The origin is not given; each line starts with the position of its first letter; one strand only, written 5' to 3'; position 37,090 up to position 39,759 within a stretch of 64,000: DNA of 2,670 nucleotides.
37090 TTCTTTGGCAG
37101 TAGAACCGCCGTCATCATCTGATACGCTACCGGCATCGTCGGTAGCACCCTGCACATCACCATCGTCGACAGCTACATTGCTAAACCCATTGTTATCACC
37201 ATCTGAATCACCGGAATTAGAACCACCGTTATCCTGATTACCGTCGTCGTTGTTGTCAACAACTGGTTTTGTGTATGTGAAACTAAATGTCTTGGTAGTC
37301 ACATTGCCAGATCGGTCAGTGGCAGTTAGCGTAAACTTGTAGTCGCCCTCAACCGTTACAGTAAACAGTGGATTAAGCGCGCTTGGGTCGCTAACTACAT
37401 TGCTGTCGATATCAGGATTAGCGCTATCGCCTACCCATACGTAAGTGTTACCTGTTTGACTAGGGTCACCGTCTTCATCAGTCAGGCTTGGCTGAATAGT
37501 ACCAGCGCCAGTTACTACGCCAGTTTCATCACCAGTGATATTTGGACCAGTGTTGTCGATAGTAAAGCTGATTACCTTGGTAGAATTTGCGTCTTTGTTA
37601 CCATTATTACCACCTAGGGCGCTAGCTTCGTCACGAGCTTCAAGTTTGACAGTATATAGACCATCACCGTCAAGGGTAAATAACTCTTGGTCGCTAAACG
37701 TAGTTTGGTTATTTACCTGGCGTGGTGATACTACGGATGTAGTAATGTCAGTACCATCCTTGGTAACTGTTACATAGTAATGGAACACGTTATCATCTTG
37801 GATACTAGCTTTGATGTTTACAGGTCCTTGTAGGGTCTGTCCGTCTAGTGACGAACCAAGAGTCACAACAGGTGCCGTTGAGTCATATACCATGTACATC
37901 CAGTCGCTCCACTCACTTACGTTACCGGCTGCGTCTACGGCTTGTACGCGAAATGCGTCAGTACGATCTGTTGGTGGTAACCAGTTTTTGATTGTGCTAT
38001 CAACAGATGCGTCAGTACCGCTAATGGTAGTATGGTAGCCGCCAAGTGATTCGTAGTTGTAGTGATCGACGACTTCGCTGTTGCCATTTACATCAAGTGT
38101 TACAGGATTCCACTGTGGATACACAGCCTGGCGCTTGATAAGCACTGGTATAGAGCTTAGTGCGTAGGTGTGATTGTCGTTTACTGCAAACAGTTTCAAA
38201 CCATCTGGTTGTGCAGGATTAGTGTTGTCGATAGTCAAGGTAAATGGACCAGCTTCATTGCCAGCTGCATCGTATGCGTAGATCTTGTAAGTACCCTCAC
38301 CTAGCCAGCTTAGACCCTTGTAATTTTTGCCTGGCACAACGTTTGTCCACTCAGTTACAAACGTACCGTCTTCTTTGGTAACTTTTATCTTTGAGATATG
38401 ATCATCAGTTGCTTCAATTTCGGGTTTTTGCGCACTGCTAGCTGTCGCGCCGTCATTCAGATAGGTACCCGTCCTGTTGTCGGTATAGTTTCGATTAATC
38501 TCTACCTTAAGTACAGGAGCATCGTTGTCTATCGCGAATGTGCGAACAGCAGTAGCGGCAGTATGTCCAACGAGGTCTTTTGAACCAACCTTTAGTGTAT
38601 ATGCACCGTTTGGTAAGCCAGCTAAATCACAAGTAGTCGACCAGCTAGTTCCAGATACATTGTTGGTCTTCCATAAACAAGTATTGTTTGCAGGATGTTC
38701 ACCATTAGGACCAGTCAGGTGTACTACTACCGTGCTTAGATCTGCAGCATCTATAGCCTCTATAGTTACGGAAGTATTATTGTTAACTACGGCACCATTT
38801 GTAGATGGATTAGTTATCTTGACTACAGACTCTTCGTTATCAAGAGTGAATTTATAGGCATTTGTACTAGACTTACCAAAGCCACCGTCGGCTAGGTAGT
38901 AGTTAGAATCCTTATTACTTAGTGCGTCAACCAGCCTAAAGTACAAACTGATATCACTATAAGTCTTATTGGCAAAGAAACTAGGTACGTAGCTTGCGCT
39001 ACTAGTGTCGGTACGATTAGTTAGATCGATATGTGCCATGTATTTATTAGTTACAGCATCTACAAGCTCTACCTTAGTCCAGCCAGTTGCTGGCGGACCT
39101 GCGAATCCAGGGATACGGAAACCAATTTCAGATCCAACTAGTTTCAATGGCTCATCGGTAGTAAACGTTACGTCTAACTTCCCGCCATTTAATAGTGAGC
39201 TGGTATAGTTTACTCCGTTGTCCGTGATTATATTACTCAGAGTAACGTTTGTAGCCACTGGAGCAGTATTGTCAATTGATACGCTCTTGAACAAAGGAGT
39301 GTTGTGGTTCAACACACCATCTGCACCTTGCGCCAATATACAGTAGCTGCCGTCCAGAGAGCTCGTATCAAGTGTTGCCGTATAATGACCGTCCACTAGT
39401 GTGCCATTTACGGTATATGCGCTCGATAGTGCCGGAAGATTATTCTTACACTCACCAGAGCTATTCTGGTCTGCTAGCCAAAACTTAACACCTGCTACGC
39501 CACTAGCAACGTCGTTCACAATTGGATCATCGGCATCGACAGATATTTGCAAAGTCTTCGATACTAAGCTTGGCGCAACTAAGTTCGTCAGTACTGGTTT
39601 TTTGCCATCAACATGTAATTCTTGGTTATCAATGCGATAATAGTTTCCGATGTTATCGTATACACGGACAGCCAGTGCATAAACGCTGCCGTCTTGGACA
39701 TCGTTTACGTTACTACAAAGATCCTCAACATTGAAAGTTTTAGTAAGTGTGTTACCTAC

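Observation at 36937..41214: About 1394-aa Ig-like-repeat surface protein with signal peptide, acidic stalk and C-terminal membrane anchor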

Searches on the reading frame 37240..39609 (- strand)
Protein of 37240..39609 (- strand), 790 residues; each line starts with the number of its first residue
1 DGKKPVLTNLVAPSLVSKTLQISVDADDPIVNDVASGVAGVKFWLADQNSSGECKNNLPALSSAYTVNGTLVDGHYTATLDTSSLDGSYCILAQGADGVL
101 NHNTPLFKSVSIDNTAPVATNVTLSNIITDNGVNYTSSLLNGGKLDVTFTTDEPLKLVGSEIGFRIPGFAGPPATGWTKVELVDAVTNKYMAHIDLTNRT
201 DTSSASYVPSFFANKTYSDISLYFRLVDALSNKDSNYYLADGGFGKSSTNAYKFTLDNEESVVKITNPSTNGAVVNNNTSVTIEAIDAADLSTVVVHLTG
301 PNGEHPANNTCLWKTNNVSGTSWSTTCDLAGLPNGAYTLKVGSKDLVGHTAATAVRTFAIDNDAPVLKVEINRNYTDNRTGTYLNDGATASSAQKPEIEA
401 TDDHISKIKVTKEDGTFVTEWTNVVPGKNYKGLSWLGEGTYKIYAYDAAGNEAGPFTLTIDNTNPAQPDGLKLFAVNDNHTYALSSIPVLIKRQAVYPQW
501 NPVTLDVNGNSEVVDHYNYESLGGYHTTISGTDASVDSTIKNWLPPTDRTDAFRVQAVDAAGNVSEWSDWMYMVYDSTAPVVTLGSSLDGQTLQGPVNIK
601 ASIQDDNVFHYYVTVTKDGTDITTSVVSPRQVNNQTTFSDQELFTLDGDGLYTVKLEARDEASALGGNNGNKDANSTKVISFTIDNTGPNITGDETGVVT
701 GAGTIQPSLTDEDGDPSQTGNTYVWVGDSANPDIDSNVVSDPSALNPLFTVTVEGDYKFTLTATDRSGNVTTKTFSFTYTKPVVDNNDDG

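Call 34: find_homologous_proteins(query=window:37240-39609:-, max_evalue=0.000001)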
Query window:37240-39609:- (790 aa): 11 proteins with E <= 0.000001 among 8000 candidates.
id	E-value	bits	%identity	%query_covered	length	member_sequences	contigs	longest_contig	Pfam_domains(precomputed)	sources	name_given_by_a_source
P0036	2.0e-171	590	37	69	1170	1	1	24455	PF22352.3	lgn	-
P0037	2.0e-75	273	58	27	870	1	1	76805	PF15418.13,PF13750.13,PF19077.7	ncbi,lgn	-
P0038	1.1e-72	264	59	16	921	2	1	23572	-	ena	-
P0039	1.2e-62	231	43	45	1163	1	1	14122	PF17957.8,PF19077.7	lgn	-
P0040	1.6e-53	201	44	37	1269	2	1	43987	PF20585.5,PF17957.8,PF13750.13,PF12245.15,PF19077.7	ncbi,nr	ncbi:hypothetical protein B7Y92_01195 [Candidatus Saccharibacteria bacterium 32-50-13]|nr:MAG: hypot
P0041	8.9e-52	195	39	37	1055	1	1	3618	PF13750.13,PF24421.2,PF19077.7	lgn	-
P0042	7.2e-50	188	38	36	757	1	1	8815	PF17957.8,PF13750.13,PF12245.15,PF19077.7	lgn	-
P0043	2.5e-32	131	35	40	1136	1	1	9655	-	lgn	-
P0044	3.9e-30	123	31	34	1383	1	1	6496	PF07495.20,PF13229.13,PF13750.13,PF12245.15,PF19077.7,PF05048.20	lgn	-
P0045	2.5e-29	121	40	25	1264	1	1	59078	-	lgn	-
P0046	4.3e-12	64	31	34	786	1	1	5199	PF19077.7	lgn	-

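Call 45: find_encoding_contigs(protein=P0036, flank=10000, max_places=2)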
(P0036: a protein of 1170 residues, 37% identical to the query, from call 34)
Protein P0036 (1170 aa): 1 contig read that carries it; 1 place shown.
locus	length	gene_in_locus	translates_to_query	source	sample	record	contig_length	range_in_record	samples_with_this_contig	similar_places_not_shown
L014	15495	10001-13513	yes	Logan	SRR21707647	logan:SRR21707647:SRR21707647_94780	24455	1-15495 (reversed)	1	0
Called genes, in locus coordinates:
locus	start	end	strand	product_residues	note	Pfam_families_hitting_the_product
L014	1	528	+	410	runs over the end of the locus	PF14450:FtsA (weak), PF02491:SHS2_FTSA, PF06723:MreB_Mbl, PF11104:PilM_2, PF14450:FtsA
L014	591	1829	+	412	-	PF00091:Tubulin, PF12327:FtsZ_C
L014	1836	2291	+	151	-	PF22811:Zn_ribbon_NrdR, PF03477:ATP-cone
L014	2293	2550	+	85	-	-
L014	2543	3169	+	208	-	PF07884:VKOR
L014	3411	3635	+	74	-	-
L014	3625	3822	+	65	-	-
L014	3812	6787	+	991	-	PF00133:tRNA-synt_1, PF09334:tRNA-synt_1g (faint), PF13603:tRNA-synt_1_2 (weak), PF08264:Anticodon_1, PF19302:DUF5915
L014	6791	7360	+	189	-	PF02245:Pur_DNA_glyco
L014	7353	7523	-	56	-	-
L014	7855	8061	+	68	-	-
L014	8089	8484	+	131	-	PF06262:Zincin_1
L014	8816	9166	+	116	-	-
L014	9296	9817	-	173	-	PF00383:dCMP_cyt_deam_1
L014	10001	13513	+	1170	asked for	PF22352:K319L-like_PKD (weak)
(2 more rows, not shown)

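Call 46: find_encoding_contigs(protein=P0037, flank=10000, max_places=2)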
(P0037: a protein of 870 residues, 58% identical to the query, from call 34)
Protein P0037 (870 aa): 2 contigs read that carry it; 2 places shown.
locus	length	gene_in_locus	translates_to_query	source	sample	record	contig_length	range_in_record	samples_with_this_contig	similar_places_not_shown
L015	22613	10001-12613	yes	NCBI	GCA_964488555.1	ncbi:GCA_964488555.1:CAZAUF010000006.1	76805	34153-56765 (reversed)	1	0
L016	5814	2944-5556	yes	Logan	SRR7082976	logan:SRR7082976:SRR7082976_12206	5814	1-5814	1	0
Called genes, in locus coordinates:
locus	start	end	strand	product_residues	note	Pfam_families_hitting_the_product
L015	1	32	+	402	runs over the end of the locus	PF00091:Tubulin, PF12327:FtsZ_C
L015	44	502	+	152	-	PF22811:Zn_ribbon_NrdR, PF03477:ATP-cone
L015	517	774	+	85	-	-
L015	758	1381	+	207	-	PF07884:VKOR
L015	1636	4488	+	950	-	PF00133:tRNA-synt_1, PF09334:tRNA-synt_1g (weak), PF08264:Anticodon_1, PF19302:DUF5915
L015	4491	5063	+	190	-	PF02245:Pur_DNA_glyco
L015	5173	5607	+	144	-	-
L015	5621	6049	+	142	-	-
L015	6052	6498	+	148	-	-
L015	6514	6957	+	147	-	-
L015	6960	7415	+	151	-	-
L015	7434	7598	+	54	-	-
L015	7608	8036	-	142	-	-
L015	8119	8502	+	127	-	-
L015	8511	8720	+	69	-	-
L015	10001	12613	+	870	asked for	PF13750:Big_3_3 (faint), PF15418:DUF4625 (faint), PF19077:Big_13 (faint)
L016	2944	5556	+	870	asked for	PF13750:Big_3_3 (faint), PF15418:DUF4625 (faint), PF19077:Big_13 (faint)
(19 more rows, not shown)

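Call 57: predict_structure(alignment_id=A4)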
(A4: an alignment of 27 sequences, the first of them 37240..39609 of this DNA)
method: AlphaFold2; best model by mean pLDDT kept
length: 790 residues; sequences in the alignment: 27
mean_pLDDT: 73.5   pTM: 0.50
mean pLDDT of the five models: 73.5, 71.9, 71.9, 69.7, 69.4
residues with pLDDT >= 90: 218; 70-90: 310; 50-70: 108; < 50: 154
segments of 3 or more residues with pLDDT < 50: 373-393, 464-553, 557-562, 568-582, 631-633, 666-674, 787-790
pLDDT, mean of each block of 10 residues (from residue 1): 87 95 90 74 91 71 72 91 93 91 92 94 93 92 94 95 93 87 97 94 88 93 95 92 87 93 87 86 72 88 73 69 79 90 88 90 79 46 36 63 84 90 82 74 87 85 50 37 28 28 29 26 27 30 30 43 48 33 57 78 69 87 74 50 78 85 49 63 79 63 77 63 82 66 87 85 83 85 56
secondary structure, 60 per line:
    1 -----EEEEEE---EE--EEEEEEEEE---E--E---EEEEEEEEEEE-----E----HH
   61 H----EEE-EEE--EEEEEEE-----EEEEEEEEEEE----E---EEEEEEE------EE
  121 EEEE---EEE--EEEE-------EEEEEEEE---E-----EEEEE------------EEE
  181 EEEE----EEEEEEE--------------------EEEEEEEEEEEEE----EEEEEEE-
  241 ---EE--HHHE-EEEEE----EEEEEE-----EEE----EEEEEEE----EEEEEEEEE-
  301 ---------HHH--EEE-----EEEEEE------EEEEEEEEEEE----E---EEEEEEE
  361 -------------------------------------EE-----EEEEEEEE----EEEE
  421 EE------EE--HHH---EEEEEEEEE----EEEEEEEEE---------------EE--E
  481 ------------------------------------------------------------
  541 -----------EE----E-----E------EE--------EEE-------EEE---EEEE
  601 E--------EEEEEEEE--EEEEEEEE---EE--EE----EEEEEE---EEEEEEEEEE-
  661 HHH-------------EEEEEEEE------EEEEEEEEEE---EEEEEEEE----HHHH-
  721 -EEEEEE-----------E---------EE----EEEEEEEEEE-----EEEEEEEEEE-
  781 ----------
elements in order (helices of 4 or more, strands of 3 or more residues): E6-11 E19-27 E38-48 E66-68 E70-72 E75-81 E87-97 E106-112 E119-124 E128-130 E133-136 E144-151 E161-165 E178-184 E189-195 E216-228 E233-239 E253-257 E262-267 E273-275 E280-286 E291-299 E315-317 E323-328 E335-345 E354-360 E405-412 E417-422 E439-447 E452-460 E581-583 E591-593 E597-601 E610-617 E620-627 E641-646 E650-659 E677-684 E691-700 E704-711 H716-719 E722-727 E755-764 E770-779

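Call 62: fold_search(model_id=the predicted structure, library=pdb)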
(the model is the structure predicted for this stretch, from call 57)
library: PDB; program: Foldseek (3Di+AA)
matches with E <= 10: 1821; with E <= 0.001: 266
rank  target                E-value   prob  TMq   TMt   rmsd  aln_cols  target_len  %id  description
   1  9fly_A                3.5e-11  1.00  0.20  0.19  65.0       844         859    9  CryoEM structure of the base (4151-5009) in the grappling hook protein A (GhpA) in the bacterium Aureispira sp. CCB-QB (released 2024-10-16)
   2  4u48                  4.0e-11  1.00  0.12  0.07  45.0       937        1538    9  Crystal structure of Salmonella alpha-2-macroglobulin (released 2014-09-17)
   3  4ziq                  4.7e-11  1.00  0.11  0.07  44.0       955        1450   10  Crystal structure of trypsin activated alpha-2-macroglobulin from Escherichia coli. (released 2015-06-10)
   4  4u4j                  7.1e-11  1.00  0.11  0.07  44.8       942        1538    8  Crystal structure of Salmonella alpha-2-macroglobulin mutant Y1175G (released 2014-09-17)
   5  6xi3                  1.4e-10  1.00  0.18  0.31  13.7       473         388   17  Crystal structure of tetra-tandem repeat in extending region of large adhesion protein (released 2020-10-14)
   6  7sqc_O0               1.9e-10  1.00  0.19  0.15  38.6       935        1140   10  Ciliary C1 central pair apparatus isolated from Chlamydomonas reinhardtii (released 2022-04-13)
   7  9u61_E                1.5e-09  1.00  0.14  0.08  43.6       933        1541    8  CP/MBL pathways C3 convertase C4b2a and C3 complex (released 2026-01-14)
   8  8oq3_A                1.6e-09  1.00  0.15  0.09  37.7       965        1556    8  Structure of methylamine treated human complement C3 (released 2024-02-21)
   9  8ayh_B                1.8e-09  1.00  0.15  0.13  38.2       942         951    8  Structure of Complement C5 in Complex with small molecule inhibitor and CVF (released 2022-12-21)
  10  9ijj_O                2.6e-09  1.00  0.15  0.10  56.0      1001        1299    9  In situ structure of the central apparatus in mouse sperm axoneme. (released 2025-06-04)
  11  9u60_E                3.1e-09  1.00  0.15  0.09  40.2       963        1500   10  C3 convertases zymogen C4b2 in loading state (released 2026-01-14)
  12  3prx_B                3.9e-09  1.00  0.16  0.11  38.4       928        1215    8  Structure of Complement C5 in Complex with CVF and SSL7 (released 2011-01-19)
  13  9qk2_F                4.3e-09  1.00  0.15  0.17  39.4       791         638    9  Structure of the Complement classical and lectin pathway C3 convertase in complex with substrate C3 (released 2025-12-24)
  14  7ol4_D                4.5e-09  1.00  0.15  0.18  38.5       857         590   10  Mouse contactin-1 neurofascin-155 immunoglobulin domains adhesion complex (released 2022-12-14)
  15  9fx2                  7.2e-09  1.00  0.14  0.10  42.9       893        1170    9  Structure of methylamine activated CD109 (released 2025-03-19)
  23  2yn5_B                1.4e-08  1.00  0.21  0.50   9.6       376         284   15  Structural insight into the giant calcium-binding adhesin SiiE: implications for the adhesion of Salmonella enterica t (released 2013-04-03)
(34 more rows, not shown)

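Call 95: search_protein_families(library=ncbifam, proteins=[P0039, P0040, P0036], max_evalue=0.001)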
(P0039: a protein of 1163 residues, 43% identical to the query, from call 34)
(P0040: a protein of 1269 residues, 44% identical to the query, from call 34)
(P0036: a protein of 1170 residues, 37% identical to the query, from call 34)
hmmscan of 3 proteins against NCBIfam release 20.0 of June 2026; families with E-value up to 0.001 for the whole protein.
P0039 (1163 aa): 4 families
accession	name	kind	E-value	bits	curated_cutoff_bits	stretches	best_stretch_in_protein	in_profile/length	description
NF047446.1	barrel_OmpL47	domain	3.6e-16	59.4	40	1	819-893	6-68/68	OmpL47-type beta-barrel domain-containing protein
NF047441.1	Lepto_OmpL47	equivalog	1e-11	45.1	250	0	866-903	295-332/336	multi-beta-barrel domain surface protein OmpL47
NF052597.1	FILTED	domain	1.8e-09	37.9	40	1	1100-1162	45-107/110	FILTED domain-containing surface protein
NF033510.3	Ca_tandemer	repeat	0.00046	20.5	50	0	891-975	4-96/96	Ca2+-stabilized repeat-containing adhesin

P0040 (1269 aa): 5 families
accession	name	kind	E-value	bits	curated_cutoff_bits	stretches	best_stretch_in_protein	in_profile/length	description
NF033510.3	Ca_tandemer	repeat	1.4e-13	51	50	1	1005-1088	4-95/96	Ca2+-stabilized repeat-containing adhesin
NF047446.1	barrel_OmpL47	domain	1.1e-10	41.7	40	1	704-772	4-61/68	OmpL47-type beta-barrel domain-containing protein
NF052597.1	FILTED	domain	2.2e-10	40.8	40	1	1207-1267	45-105/110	FILTED domain-containing surface protein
NF047441.1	Lepto_OmpL47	equivalog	1.1e-06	28.5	250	1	648-823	110-282/336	multi-beta-barrel domain surface protein OmpL47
NF052247.1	SorT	equivalog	2.5e-06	26.6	570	1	1036-1097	304-370/387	SorT family sulfite dehydrogenase catalytic subunit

P0036 (1170 aa): 0 families

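Call 99: find_encoding_contigs(protein=P0045, flank=8000, max_places=1)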
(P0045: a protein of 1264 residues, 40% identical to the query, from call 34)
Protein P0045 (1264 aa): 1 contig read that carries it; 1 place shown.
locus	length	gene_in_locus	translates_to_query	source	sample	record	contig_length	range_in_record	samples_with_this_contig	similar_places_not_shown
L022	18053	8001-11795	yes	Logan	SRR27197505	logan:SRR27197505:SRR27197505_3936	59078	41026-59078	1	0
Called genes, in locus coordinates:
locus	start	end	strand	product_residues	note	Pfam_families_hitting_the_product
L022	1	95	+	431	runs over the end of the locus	PF00587:tRNA-synt_2b, PF03129:HGTP_anticodon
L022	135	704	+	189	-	PF13455:MUG113 (weak)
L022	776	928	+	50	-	-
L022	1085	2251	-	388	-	-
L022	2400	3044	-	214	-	-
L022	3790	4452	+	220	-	-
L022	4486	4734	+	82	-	-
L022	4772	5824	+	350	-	-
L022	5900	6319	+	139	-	PF00075:RNase_H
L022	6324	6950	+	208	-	PF00753:Lactamase_B, PF13483:Lactamase_B_3, PF12706:Lactamase_B_2 (weak)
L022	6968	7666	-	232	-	PF01476:LysM, PF06737:Transglycosylas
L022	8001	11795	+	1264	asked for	-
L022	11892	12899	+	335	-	PF00188:CAP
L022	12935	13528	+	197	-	PF01928:CYTH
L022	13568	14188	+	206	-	PF01936:NYN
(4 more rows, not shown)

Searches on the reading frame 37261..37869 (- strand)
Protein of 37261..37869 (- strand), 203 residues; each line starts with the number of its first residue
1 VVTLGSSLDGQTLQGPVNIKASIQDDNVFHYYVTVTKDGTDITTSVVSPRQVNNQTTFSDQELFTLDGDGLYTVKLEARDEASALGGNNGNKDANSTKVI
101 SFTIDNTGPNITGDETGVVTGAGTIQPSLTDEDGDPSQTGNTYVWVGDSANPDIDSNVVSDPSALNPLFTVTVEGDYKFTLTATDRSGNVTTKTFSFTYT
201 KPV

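Call 19: search_protein_families(library=pfam, proteins=[window:37261-37869:-], max_evalue=1)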
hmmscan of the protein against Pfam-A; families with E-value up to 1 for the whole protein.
window:37261-37869:- (203 aa): 12 families
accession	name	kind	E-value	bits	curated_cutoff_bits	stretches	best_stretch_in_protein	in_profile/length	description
PF19077.6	Big_13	-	0.00018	22.4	27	1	173-198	73-99/102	Bacterial Ig-like domain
PF18981.6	InlK_D3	-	0.00067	20.1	25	1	171-193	46-68/75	Internalin K domain (D3/D4)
PF00801.26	PKD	-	0.0069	16.8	23.5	0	169-194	51-76/80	PKD domain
PF22352.2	K319L-like_PKD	-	0.0099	16.3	27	1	136-194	24-79/84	K319L-like, PKD domain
PF06448.16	DUF1081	-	0.014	16.2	25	0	170-201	33-63/112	Domain of Unknown Function (DUF1081)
PF07495.19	Y_Y_Y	-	0.021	15.2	26.6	0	169-199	32-62/65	Y_Y_Y domain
PF15418.12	DUF4625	-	0.029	15.1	27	1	174-194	105-125/131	Domain of unknown function (DUF4625)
PF05345.18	He_PIG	-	0.054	14.4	24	1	171-200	67-96/96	Putative Ig domain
PF13750.12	Big_3_3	-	0.069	13.3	27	1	94-200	31-147/157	Bacterial Ig-like domain (group 3)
PF18911.6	PKD_4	-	0.073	13.6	27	1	171-198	56-84/85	PKD domain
PF16403.11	Bact_surface_Ig-like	-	0.28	11.7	27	0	173-194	45-66/71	Bacterial surface protein, Ig-like domain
PF01105.29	EMP24_GP25L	-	0.7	10.4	25.9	0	24-105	19-96/182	emp24/gp25L/p24 family/GOLD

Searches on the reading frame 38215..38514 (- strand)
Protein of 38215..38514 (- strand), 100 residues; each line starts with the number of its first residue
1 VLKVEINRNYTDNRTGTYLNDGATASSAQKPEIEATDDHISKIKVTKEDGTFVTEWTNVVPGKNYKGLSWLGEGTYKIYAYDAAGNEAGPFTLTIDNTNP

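Call 19: search_protein_families(library=pfam, proteins=[window:38215-38514:-], max_evalue=1)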
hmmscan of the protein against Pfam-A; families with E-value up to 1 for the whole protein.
window:38215-38514:- (100 aa): 1 family
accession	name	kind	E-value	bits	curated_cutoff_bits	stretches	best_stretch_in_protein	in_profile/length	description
PF19077.6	Big_13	-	0.0072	17.2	27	1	11-96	11-101/102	Bacterial Ig-like domain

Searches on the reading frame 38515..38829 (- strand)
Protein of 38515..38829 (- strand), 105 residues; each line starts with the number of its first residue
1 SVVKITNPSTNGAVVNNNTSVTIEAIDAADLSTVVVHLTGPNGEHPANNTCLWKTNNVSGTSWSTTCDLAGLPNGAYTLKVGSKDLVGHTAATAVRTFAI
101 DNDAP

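Call 19: search_protein_families(library=pfam, proteins=[window:38515-38829:-], max_evalue=1)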
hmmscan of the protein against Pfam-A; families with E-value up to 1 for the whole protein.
window:38515-38829:- (105 aa): 8 families
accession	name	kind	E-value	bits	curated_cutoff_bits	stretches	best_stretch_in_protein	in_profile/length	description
PF17957.7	Big_7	-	6.1e-06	27.2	24.1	1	2-81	2-70/70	Bacterial Ig domain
PF19077.6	Big_13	-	0.00015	22.7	27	1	19-102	29-102/102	Bacterial Ig-like domain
PF18986.5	DUF5719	-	0.0015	18.1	26.2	1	17-88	170-238/319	Family of unknown function (DUF5719)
PF13750.12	Big_3_3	-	0.0047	17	27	1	62-105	2-46/157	Bacterial Ig-like domain (group 3)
PF18962.6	Por_Secre_tail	-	0.047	14.4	27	1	46-85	34-66/75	Secretion system C-terminal sorting domain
PF00630.25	Filamin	-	0.048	14.9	26.9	1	3-67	7-54/93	Filamin/ABP280 repeat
PF24421.1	Ig_J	-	0.059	13.9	29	1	64-101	65-102/104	Tip attachment protein J, Ig-like domain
PF11589.14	DUF3244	-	0.069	13.6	25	1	52-85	54-87/96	Domain of unknown function (DUF3244)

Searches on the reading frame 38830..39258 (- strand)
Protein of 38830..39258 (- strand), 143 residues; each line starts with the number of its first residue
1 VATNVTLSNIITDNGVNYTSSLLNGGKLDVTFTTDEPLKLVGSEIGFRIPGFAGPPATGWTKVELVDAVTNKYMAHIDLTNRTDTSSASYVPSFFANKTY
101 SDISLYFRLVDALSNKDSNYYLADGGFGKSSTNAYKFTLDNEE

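Call 19: search_protein_families(library=pfam, proteins=[window:38830-39258:-], max_evalue=1)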
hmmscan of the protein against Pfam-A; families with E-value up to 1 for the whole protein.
window:38830-39258:- (143 aa): 0 families

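Call 76: search_solved_structures(query=A6, max_evalue=1, show_alignments=1)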
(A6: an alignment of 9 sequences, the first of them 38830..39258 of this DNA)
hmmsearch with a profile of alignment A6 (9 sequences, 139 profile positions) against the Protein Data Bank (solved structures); distinct sequences matched with E-value up to 1: 1.
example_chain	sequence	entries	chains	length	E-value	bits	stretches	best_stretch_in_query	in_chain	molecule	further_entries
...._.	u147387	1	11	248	0.12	15.4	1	31-80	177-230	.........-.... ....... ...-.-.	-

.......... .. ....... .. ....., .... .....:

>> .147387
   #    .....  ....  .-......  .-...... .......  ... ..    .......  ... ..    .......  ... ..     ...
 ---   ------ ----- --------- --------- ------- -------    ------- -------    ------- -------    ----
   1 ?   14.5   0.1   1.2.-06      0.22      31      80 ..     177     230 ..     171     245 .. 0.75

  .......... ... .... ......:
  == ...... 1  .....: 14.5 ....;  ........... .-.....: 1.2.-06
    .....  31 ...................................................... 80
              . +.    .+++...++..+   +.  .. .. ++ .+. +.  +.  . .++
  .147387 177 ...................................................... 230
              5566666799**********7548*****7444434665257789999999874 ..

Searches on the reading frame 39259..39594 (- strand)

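Call 19: search_protein_families(library=pfam, proteins=[window:39259-39594:-], max_evalue=1)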
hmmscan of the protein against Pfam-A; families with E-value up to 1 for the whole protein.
window:39259-39594:- (112 aa): 2 families
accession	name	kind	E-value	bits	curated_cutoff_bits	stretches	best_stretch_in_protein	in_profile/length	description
PF24893.1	DUF7743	-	0.038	14.1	27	1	26-81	28-71/120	Domain of unknown function (DUF7743)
PF18404.7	Glyco_transf_24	-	0.11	12.3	25.7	1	34-75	29-70/268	Glucosyltransferase 24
